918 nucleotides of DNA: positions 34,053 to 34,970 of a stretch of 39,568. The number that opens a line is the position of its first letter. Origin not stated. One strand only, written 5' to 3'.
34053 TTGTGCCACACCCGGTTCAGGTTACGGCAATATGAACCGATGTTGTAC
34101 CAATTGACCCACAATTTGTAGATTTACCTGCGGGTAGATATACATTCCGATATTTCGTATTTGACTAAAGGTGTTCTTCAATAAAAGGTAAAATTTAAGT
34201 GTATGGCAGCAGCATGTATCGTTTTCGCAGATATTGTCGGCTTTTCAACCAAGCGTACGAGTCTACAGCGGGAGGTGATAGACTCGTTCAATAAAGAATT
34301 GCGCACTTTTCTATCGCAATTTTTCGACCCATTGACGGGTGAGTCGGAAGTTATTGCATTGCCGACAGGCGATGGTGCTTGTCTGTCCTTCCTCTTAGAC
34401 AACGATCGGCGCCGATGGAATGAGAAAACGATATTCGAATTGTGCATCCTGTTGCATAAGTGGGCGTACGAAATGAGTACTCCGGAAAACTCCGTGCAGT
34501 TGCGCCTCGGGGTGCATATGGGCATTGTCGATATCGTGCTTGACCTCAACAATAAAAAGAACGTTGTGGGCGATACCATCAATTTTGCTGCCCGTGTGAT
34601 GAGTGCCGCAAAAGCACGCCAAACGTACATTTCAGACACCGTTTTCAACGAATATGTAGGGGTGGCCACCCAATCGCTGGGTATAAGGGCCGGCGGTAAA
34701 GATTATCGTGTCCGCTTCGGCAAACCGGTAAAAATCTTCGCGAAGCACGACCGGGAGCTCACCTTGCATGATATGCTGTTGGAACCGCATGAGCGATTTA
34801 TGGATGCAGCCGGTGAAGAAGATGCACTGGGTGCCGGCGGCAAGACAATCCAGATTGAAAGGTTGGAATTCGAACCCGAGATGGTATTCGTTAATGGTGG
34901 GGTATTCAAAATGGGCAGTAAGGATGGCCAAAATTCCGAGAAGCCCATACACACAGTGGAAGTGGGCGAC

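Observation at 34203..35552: Single-polypeptide fusion of a class III nucleotidyl cyclase with a non-catalytic FGE/SUMF1-type ligand-binding domain, with no adjacent effector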

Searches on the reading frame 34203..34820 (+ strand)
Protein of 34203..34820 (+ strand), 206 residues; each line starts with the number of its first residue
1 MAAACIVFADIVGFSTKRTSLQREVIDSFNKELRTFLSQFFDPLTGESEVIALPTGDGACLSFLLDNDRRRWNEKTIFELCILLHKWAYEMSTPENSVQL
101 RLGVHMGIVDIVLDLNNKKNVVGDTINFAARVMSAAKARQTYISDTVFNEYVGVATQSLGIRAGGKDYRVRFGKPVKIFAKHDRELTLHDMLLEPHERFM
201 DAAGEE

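Call 12: find_homologous_proteins(query=window:34203-34820:+, max_evalue=0.001)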
Query seq(206 aa): 76 candidates shared short words with the query, none scored E <= 0.001.

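Call 15: search_solved_structures(query=window:34203-34820:+, max_evalue=1, show_alignments=4)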
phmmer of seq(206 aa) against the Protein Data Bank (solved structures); distinct sequences matched with E-value up to 1: 20.
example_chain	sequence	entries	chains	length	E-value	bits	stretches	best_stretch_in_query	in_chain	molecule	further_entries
5oyh_A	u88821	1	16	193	2.8e-06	30.3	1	88-160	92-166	Nucleotide cyclase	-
6sir_A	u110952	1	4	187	9.3e-06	28.6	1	88-160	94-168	Nucleotide cyclase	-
6aoa_A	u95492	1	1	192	3.7e-05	26.6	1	93-151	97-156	Bacterio-rhodopsin/guanylyl cyclase 1 fusion protein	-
6ao9_A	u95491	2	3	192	0.00012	24.9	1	93-151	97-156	Bacterio-rhodopsin/guanylyl cyclase 1 fusion protein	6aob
3mr7_A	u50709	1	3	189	0.0011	21.8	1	5-148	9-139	Adenylate/guanylate cyclase/hydrolase, alpha/beta fold family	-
3et6_A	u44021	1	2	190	0.0014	21.5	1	4-147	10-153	Soluble guanylyl cyclase beta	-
4p2f_A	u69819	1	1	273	0.0031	20.3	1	4-149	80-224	Adenylate cyclase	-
1yk9_A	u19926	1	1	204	0.0045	19.8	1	4-149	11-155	Adenylate cyclase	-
4p2m_A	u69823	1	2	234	0.0083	18.9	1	4-149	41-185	Adenylate cyclase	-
7yz9_A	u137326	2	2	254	0.01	18.6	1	4-149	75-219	Adenylate cyclase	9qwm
4p2x_A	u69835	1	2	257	0.011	18.6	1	4-149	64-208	Adenylate cyclase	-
9bcv_A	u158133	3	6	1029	0.016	18.1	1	4-153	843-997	Atrial natriuretic peptide receptor 1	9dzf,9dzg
9dzh_A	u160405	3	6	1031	0.016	18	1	4-153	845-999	Atrial natriuretic peptide receptor 1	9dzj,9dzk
9bcl_A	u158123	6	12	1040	0.016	18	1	4-153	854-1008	Atrial natriuretic peptide receptor 1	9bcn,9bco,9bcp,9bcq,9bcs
1fx4_A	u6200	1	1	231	0.019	17.8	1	96-177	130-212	RECEPTOR-TYPE ADENYLATE CYCLASE GRESAG 4.3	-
1ybt_A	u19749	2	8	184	0.047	16.5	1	97-151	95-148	hydrolase, alpha/beta hydrolase fold family | lipJ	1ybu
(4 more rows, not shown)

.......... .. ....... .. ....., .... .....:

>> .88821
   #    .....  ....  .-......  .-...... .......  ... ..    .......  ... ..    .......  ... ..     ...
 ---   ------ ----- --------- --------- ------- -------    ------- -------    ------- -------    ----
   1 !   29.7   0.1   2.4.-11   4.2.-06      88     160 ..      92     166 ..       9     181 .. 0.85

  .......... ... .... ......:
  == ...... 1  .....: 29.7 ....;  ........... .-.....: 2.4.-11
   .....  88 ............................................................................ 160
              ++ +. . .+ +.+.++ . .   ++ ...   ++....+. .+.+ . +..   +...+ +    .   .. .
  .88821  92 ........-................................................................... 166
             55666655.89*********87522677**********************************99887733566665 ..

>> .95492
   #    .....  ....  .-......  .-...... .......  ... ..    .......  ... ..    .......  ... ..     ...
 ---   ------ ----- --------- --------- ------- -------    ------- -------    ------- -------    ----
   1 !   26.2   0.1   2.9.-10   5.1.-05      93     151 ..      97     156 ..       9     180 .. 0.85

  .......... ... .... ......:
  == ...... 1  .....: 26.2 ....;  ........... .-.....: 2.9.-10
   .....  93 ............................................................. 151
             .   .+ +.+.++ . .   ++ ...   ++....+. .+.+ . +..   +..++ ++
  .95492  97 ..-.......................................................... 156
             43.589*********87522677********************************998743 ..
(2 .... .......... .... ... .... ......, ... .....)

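Call 21: search_protein_representatives(protein=window:34203-34820:+)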
Query: 206 residues. Proteins with E-value up to 0.001 (for the whole library): 1906; up to 1e-10: 163; up to 1e-30: 14. The best 150 are listed.
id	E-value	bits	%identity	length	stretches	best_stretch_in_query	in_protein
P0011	1.8e-90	318.1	69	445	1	1-201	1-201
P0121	6.5e-42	159.6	41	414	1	1-199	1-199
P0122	3.6e-38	147.4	36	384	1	1-199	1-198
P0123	4.7e-38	147.1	43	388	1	1-191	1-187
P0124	1.2e-37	145.7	41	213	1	1-199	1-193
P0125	7.3e-37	143.2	38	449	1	2-189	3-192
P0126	4.8e-36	140.5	41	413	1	1-200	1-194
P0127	4.0e-34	134.2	47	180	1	1-149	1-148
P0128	6.0e-34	133.6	42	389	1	5-202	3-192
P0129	2.7e-33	131.5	38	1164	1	1-200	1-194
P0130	8.3e-32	126.7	39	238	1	3-196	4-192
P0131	1.2e-31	126.1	39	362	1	1-200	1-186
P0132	2.1e-31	125.3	38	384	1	1-196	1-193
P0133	2.2e-31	125.3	38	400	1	1-201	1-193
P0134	2.0e-30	122.1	38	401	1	2-194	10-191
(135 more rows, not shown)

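Call 32: find_related_loci(query=A3, collection=genome_contigs, flank=7000)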
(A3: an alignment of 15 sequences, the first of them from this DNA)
Query A3 (206 aa) in genome_contigs; peptide patterns used: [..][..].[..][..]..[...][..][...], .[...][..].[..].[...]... (x = any residue, [..] = any of these).
97 stretches matched a pattern; 18 encode a relative of the query (tblastn E <= 1e-3); 17 distinct loci.
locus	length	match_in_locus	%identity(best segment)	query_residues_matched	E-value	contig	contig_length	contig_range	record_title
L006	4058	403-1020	78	1-206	4e-108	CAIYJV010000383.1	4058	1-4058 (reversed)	MAG: uncultured Bacteroidetes bacterium isolate MJ-time_bin-5332 genome assembly, contig: bin-5332:383/426, whole genome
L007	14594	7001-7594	43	1-199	4e-53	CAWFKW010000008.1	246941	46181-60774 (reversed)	MAG: uncultured Ignavibacteria bacterium isolate MFD06435.bin.1.139 genome assembly, contig: contig_72738, whole genome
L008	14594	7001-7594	42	1-199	6e-53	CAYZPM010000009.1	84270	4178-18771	MAG TPA_asm: uncultured Gallionellaceae bacterium isolate binchicken_co162_43 genome assembly, contig: NODE_349_length_8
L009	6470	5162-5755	41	1-199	1e-50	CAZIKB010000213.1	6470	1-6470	MAG TPA_asm: uncultured Cytophagia bacterium isolate binchicken_co121_9 genome assembly, contig: NODE_11613_length_6470_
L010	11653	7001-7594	41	1-199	7e-50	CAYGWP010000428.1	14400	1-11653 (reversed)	MAG TPA_asm: uncultured Anaerolineales bacterium isolate ERP119294_co2_511 genome assembly, contig: k141_2558852, whole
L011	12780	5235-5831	41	1-200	2e-49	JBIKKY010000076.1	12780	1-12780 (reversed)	MAG: Sulfuritalea sp. isolate ME2014-08-07_3300034120_group5_bin83 Rohwer_bin2368_scaffold_2694_c1, whole genome shotgun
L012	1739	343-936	40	1-199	9e-51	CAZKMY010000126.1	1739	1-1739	MAG TPA_asm: uncultured Pseudomonadales bacterium isolate SRP263991_co6_38 genome assembly, contig: NODE_157523_length_1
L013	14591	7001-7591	42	1-199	7e-49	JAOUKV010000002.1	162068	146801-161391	MAG: Gammaproteobacteria bacterium isolate 8_1_Jan_SF_Bin56 8_1_Jan_SF_Bin56_scaffold_33_c1, whole genome shotgun sequen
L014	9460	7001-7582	40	1-199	2e-47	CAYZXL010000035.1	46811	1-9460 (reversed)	MAG TPA_asm: uncultured Verrucomicrobiota bacterium isolate binchicken_co283_275 genome assembly, contig: NODE_480_lengt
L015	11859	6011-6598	35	1-199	5e-43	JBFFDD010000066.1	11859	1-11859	MAG: bacterium isolate Mix_mud13.2021.11.24 k141_1418077_length_11859_cov_8.9679, whole genome shotgun sequence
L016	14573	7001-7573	39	1-193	9e-46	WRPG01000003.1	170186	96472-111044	MAG: Limisphaerales bacterium isolate X3_MaxBin.016 scaffold_64, whole genome shotgun sequence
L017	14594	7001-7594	41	1-199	3e-50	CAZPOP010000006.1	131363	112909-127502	MAG TPA_asm: uncultured Ignavibacteria bacterium isolate SRP214966_co5_260 genome assembly, contig: NODE_20_length_13136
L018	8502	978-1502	39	1-191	1e-38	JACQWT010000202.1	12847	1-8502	MAG: Deltaproteobacteria bacterium isolate NC_groundwater_1496_Pr4_B-0.1um_72_3 SR1-18-B1_scaffold_175473, whole genome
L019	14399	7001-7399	29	5-149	1e-12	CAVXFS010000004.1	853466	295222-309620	MAG: uncultured beta proteobacterium isolate MFD02416.bin.2.165 genome assembly, contig: contig_39012, whole genome shot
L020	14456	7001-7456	44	1-153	2e-41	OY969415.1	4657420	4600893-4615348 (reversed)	MAG: uncultured Armatimonadetes bacterium isolate MFD00905.bin.2.19 genome assembly, chromosome: 1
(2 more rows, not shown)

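Call 36: search_protein_families(library=pfam, proteins=[L010:7001-8161:+, L008:6941-8167:+, L015:6011-8002:+, L019:6851-8077:+, L018:978-2054:+, L016:7001-8188:+, L013:6995-8158:+], max_evalue=0.01)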
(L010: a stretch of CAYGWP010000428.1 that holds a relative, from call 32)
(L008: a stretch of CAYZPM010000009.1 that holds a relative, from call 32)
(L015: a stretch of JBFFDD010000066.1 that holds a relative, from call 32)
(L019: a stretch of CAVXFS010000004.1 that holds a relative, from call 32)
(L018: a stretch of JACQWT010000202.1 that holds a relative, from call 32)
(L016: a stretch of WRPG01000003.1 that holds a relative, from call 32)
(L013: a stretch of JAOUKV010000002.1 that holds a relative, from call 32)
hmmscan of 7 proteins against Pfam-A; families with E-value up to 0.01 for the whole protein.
L010:7001-8161:+ (386 aa): 1 family
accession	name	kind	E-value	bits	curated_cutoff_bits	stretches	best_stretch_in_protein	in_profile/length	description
PF00211.25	Guanylate_cyc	-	1.6e-05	25.1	21.9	1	3-146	8-151/183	Adenylate and Guanylate cyclase catalytic domain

L008:6941-8167:+ (408 aa): 1 family
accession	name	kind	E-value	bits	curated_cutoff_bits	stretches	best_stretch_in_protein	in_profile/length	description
PF00211.25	Guanylate_cyc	-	2.1e-07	31.2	21.9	1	20-166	5-151/183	Adenylate and Guanylate cyclase catalytic domain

L015:6011-8002:+ (663 aa): 13 families
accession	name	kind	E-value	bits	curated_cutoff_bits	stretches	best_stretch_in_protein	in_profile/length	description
PF13181.12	TPR_8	-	2.9e-12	46.2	25.7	0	569-600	3-34/34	Tetratricopeptide repeat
PF13414.12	TPR_11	-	2.7e-10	40.2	26.8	0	512-541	8-37/42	TPR repeat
PF00515.34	TPR_1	-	1.7e-09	37.5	27.8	1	570-600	4-34/34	Tetratricopeptide repeat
PF13431.12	TPR_17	-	2.2e-08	34.2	24.4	0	521-552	2-33/34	Tetratricopeptide repeat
PF00211.25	Guanylate_cyc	-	5.4e-07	29.8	21.9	1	3-145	8-152/183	Adenylate and Guanylate cyclase catalytic domain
PF13428.12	TPR_14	-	6.6e-06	26.8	23.5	0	571-600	5-34/44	Tetratricopeptide repeat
PF07719.23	TPR_2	-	6.8e-06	26.3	27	0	569-600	3-34/34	Tetratricopeptide repeat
PF14559.12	TPR_19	-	4.5e-05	24.1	25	0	513-557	6-50/68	Tetratricopeptide repeat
PF13432.12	TPR_16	-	6.7e-05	23.7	32.7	0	512-556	11-55/65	Tetratricopeptide repeat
PF13424.12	TPR_12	-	0.00014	22.4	30.1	0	513-560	18-73/77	Tetratricopeptide repeat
PF16539.10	FlgT_M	-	0.00026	21.7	31.2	0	292-345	34-98/158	Flagellar assembly protein T, middle domain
PF17680.6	FlgO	-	0.0016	18.7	22.6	0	326-363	78-115/130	FlgO protein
PF04052.18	TolB_N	-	0.0026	18.3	22.4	1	272-365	13-105/106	TolB amino-terminal domain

L019:6851-8077:+ (408 aa): 1 family
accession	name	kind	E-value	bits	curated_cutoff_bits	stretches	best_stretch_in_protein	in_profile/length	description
PF00211.25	Guanylate_cyc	-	3.1e-11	43.7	21.9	1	108-194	75-157/183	Adenylate and Guanylate cyclase catalytic domain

L018:978-2054:+ (358 aa): 1 family
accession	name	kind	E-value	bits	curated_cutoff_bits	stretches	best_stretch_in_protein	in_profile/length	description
PF00211.25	Guanylate_cyc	-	2.5e-05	24.4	21.9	1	92-147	98-155/183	Adenylate and Guanylate cyclase catalytic domain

L016:7001-8188:+ (395 aa): 1 family
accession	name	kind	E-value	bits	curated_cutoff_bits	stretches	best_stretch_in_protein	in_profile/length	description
PF00211.25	Guanylate_cyc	-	2.8e-05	24.2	21.9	0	96-149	99-154/183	Adenylate and Guanylate cyclase catalytic domain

L013:6995-8158:+ (387 aa): 1 family
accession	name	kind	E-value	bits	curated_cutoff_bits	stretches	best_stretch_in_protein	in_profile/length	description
PF00211.25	Guanylate_cyc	-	6.9e-07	29.5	21.9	1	5-145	8-149/183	Adenylate and Guanylate cyclase catalytic domain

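Call 37: search_protein_families(library=padloc, proteins=[L010:7001-8161:+, L008:6941-8167:+, L015:6011-8002:+, L019:6851-8077:+, L018:978-2054:+, L016:7001-8188:+, L013:6995-8158:+], max_evalue=0.01)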
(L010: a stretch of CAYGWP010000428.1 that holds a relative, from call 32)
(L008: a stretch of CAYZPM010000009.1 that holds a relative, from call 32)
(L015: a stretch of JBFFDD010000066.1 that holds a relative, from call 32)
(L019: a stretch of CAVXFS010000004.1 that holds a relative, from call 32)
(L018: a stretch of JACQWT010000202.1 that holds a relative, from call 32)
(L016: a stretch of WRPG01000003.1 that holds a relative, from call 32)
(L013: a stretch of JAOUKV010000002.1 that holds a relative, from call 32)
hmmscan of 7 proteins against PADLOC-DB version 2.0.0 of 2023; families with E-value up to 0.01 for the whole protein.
L010:7001-8161:+ (386 aa): 0 families

L008:6941-8167:+ (408 aa): 1 family
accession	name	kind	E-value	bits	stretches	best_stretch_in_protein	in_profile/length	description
PDLC00734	PycC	-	0.0091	13.1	0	22-150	188-319/374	Pycsar cyclase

L015:6011-8002:+ (663 aa): 0 families

L019:6851-8077:+ (408 aa): 0 families

L018:978-2054:+ (358 aa): 0 families

L016:7001-8188:+ (395 aa): 0 families

L013:6995-8158:+ (387 aa): 0 families

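Call 62: search_protein_families(library=pfam, alignment_id=A5, max_evalue=0.00001)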
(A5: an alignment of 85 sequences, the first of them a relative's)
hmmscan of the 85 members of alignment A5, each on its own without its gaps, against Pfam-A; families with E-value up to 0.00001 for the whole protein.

A. member 1, L007:618-1889:+ (424 aa): 0 families

B. families by the number of members that match (of 85 scanned): 130 families (the first 25 are shown)
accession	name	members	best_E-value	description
PF08937.16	ThsB_TIR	10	9.6e-24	Thoeris protein ThsB, TIR-like domain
PF13676.11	TIR_2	4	1.1e-14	TIR domain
PF07728.20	AAA_5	3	5.2e-18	AAA domain (dynein-related subfamily)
PF02384.22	N6_Mtase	2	4e-61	N-6 DNA Methylase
PF00589.27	Phage_integrase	2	1.4e-45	Phage integrase family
PF01420.25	Methylase_S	2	2.4e-28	Type I restriction modification DNA specificity domain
PF13649.12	Methyltransf_25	2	5.9e-18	Methyltransferase domain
PF08241.18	Methyltransf_11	2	4.4e-16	Methyltransferase domain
PF13847.12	Methyltransf_31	2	2.6e-15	Methyltransferase domain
PF08242.18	Methyltransf_12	2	1.3e-14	Methyltransferase domain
PF01209.24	Ubie_methyltran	2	2e-07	ubiE/COQ5 methyltransferase family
PF13489.12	Methyltransf_23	2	6.2e-07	Methyltransferase domain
PF07669.17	Eco57I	2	1.1e-06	Eco57I restriction-modification methylase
PF07394.17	DUF1501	1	4.5e-146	Protein of unknown function (DUF1501)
PF13414.12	TPR_11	1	6.3e-142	TPR repeat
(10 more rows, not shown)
